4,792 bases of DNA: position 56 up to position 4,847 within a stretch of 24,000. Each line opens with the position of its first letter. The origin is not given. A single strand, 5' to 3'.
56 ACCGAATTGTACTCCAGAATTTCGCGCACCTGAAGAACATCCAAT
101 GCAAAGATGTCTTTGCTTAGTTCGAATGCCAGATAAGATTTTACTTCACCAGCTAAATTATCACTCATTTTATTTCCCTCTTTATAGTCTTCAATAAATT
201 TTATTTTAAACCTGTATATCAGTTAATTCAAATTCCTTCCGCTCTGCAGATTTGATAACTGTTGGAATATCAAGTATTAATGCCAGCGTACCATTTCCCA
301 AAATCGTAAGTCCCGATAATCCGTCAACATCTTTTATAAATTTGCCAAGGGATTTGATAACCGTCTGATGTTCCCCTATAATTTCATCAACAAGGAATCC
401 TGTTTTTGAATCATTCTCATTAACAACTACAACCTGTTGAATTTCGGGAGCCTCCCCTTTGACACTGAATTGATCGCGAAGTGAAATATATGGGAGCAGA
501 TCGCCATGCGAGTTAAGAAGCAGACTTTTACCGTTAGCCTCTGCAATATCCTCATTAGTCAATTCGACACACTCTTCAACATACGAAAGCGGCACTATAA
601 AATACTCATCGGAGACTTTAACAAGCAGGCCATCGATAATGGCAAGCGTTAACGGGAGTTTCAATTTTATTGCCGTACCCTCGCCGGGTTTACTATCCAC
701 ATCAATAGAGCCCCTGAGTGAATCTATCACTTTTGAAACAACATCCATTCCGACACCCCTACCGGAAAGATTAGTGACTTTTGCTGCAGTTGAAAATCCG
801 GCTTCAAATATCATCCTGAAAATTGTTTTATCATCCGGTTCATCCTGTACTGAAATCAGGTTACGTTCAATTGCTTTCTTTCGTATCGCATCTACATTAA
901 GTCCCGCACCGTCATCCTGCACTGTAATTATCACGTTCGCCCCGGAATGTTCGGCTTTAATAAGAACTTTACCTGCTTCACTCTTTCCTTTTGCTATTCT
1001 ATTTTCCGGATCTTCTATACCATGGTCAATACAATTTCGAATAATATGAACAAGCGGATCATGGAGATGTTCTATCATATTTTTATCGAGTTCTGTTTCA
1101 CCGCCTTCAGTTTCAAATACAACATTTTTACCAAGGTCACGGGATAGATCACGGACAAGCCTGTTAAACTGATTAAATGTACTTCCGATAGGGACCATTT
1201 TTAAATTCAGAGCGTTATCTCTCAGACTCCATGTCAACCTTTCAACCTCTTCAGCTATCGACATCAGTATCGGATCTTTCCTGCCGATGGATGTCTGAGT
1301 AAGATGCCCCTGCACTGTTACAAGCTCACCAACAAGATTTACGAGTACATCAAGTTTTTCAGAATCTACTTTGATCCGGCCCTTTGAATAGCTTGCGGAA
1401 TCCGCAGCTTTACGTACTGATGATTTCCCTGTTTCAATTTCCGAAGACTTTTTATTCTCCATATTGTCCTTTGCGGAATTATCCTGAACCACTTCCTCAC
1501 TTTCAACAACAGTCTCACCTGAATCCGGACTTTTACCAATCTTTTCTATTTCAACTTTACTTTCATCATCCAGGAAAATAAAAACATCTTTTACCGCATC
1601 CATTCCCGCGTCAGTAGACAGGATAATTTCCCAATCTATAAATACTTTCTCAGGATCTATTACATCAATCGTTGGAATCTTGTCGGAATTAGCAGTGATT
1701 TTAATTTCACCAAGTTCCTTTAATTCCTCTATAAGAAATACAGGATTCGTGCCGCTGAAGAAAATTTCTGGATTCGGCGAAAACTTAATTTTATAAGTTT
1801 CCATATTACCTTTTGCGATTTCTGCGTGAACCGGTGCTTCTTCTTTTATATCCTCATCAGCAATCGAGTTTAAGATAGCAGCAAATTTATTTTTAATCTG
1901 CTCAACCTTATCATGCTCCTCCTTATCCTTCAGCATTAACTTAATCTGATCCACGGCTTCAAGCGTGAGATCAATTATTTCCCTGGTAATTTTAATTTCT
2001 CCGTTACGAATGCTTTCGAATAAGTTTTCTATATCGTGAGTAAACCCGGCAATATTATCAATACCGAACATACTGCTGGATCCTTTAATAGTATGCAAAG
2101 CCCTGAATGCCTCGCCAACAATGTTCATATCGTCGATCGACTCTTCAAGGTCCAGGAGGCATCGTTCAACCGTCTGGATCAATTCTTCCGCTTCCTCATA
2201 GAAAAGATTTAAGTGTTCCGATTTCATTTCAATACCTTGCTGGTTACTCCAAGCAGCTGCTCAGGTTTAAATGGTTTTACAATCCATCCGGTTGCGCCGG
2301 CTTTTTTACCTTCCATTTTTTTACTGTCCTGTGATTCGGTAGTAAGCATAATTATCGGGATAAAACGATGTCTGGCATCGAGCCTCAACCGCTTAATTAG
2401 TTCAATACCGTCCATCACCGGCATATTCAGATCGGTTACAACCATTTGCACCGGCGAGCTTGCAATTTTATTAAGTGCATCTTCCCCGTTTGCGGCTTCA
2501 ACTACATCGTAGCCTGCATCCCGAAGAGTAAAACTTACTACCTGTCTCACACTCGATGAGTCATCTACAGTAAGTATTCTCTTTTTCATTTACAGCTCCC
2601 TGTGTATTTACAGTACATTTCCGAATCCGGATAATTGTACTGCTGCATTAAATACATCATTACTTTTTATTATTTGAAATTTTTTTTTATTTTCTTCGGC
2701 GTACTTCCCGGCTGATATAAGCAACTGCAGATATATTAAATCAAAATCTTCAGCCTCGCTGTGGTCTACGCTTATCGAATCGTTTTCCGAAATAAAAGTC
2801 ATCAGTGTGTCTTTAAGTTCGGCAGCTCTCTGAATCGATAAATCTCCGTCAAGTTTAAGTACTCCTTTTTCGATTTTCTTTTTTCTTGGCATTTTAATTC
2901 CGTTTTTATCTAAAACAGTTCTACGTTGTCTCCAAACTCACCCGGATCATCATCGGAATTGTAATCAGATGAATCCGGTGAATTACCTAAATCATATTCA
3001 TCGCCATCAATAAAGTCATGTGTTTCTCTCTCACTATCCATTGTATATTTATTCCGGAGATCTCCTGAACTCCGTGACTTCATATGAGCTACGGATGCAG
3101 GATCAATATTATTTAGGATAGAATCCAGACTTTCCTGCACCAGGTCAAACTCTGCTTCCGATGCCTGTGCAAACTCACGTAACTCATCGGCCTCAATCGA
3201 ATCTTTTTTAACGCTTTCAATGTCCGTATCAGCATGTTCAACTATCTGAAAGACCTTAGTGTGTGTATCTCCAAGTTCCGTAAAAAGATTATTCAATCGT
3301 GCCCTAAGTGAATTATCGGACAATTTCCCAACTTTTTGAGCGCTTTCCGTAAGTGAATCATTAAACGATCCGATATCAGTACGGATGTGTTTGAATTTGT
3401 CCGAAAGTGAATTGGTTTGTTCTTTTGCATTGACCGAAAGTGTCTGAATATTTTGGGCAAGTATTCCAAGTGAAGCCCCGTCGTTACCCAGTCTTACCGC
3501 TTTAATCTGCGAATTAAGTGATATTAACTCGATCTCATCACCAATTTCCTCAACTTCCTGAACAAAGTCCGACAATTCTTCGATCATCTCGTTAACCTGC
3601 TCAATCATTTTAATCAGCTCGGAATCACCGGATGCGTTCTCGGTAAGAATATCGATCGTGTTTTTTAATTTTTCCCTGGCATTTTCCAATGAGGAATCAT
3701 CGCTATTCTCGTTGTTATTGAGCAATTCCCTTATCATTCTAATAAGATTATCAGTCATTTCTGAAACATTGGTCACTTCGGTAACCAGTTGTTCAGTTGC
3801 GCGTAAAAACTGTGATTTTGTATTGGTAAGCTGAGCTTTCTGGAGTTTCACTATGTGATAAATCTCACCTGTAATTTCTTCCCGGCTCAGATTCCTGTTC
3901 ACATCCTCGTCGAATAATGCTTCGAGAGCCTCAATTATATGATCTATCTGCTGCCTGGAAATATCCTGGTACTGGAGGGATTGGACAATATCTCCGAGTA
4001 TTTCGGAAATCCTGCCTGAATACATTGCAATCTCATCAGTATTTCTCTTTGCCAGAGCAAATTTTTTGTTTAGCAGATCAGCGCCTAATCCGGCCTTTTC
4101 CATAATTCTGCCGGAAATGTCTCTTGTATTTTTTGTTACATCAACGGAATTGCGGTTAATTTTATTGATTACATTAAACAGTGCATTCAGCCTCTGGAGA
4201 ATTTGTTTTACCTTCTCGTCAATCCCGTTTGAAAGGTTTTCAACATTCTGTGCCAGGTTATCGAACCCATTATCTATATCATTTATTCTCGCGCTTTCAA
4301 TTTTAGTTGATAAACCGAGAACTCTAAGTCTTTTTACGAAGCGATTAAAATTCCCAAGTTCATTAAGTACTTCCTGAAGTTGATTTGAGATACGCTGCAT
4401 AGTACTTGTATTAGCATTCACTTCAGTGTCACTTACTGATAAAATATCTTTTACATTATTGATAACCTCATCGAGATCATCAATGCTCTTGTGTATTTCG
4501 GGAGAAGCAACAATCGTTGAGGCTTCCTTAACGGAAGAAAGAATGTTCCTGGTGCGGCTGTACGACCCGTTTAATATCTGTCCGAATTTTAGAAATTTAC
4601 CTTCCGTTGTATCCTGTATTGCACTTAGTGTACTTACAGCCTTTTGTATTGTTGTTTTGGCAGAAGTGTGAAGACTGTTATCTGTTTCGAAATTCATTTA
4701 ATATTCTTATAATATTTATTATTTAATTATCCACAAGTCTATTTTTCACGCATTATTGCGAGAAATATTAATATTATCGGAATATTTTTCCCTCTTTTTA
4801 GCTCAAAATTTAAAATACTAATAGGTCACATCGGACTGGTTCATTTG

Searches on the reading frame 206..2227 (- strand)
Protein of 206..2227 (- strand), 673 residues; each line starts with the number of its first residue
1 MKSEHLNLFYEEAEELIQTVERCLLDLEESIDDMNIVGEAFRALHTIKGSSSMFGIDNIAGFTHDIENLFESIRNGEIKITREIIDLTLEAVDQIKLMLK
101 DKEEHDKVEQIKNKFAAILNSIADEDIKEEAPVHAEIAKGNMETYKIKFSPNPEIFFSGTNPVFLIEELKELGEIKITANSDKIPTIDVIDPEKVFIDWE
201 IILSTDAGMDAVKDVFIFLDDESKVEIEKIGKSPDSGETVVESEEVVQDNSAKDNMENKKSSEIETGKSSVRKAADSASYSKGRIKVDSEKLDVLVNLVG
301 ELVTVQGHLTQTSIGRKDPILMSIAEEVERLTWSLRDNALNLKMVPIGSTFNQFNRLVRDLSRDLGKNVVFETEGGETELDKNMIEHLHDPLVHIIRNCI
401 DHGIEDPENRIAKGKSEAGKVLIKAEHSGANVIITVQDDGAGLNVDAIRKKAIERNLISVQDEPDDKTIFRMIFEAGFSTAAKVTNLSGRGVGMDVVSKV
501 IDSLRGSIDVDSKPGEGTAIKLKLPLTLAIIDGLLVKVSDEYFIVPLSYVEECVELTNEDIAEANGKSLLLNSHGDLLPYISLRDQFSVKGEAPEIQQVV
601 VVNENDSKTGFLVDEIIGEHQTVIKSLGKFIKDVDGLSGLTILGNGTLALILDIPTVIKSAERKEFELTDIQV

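Call 8: search_protein_families(library=pfam, proteins=[window:206-2227:-], max_evalue=0.00001)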
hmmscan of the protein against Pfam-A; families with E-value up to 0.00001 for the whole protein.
window:206-2227:- (673 aa): 4 families
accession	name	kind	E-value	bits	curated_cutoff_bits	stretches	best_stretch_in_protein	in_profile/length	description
PF01584.24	CheW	-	7.3e-26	90.9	23.5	1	533-661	2-137/138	CheW-like domain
PF02518.31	HATPase_c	-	4.5e-19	69.4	26.4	1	390-527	4-110/111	Histidine kinase-, DNA gyrase B-, and HSP90-like ATPase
PF01627.28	Hpt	-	1.5e-15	57.7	24.6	1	6-95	3-81/84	Hpt domain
PF02895.20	H-kinase_dim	-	6.7e-08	33.3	23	1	285-340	4-66/68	Signal transducing histidine kinase, homodimeric domain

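Call 83: list_cluster_members(proteins=[window:206-2227:-, window:2224-2589:-, window:8271-9494:-, window:10023-10667:+, window:12648-13415:+, window:13445-13858:+, window:17011-18462:+, window:18462-20405:+, window:20948-21805:-, window:23321-23956:-])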
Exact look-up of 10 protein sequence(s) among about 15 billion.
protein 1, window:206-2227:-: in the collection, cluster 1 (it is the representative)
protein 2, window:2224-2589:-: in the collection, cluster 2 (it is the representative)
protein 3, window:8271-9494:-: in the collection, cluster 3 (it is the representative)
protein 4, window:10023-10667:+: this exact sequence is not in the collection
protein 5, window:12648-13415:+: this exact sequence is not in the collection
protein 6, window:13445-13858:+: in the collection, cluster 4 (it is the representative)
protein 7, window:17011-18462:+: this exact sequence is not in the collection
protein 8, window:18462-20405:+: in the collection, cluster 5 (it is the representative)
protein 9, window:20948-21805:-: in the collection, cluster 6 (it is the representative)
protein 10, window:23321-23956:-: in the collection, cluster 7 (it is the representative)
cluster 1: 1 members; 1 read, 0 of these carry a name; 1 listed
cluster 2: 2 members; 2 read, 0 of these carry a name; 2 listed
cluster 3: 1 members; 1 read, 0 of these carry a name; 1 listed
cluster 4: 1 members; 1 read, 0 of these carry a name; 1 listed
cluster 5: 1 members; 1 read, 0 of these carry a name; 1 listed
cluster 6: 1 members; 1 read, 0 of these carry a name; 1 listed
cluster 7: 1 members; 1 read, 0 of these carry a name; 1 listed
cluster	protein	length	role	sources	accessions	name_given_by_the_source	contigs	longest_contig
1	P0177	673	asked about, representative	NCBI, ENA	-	-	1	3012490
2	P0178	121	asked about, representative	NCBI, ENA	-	-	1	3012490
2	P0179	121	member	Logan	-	-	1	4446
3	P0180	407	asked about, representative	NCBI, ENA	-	-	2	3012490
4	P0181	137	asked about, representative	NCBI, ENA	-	-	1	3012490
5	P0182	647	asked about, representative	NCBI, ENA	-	-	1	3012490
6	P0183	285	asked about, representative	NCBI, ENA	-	-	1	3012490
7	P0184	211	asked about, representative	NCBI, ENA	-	-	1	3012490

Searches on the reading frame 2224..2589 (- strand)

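Call 8: search_protein_families(library=pfam, proteins=[window:2224-2589:-], max_evalue=0.00001)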
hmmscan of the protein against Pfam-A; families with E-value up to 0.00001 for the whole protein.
window:2224-2589:- (121 aa): 1 family
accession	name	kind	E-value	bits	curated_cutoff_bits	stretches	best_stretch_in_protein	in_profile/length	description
PF00072.30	Response_reg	-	2.1e-28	99.1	30.2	1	5-113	1-107/111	Response regulator receiver domain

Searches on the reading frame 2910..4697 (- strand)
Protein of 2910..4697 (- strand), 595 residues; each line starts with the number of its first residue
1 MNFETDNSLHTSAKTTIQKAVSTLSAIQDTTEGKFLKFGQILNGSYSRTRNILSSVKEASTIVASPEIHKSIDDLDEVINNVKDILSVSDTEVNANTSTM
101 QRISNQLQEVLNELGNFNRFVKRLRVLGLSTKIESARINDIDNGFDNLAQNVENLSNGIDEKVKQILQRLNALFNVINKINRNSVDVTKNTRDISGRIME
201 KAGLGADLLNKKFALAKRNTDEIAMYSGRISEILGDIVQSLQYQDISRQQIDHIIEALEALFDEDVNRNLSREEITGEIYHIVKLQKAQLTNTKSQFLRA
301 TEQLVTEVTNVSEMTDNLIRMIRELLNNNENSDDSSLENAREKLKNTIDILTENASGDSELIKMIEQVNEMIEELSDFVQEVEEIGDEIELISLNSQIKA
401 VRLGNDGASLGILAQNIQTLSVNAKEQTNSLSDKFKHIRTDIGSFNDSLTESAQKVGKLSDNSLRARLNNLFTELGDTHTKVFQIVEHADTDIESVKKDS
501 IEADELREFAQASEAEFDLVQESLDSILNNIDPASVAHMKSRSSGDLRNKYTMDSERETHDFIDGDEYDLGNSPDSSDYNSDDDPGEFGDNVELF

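Call 8: search_protein_families(library=pfam, proteins=[window:2910-4697:-], max_evalue=0.00001)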
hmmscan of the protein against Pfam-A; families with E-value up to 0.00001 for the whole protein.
window:2910-4697:- (595 aa): 1 family
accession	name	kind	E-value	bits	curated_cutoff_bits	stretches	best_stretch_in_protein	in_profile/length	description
PF00015.26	MCPsignal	-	3.8e-12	46.8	34.6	1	361-485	21-143/172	Methyl-accepting chemotaxis protein (MCP) signalling domain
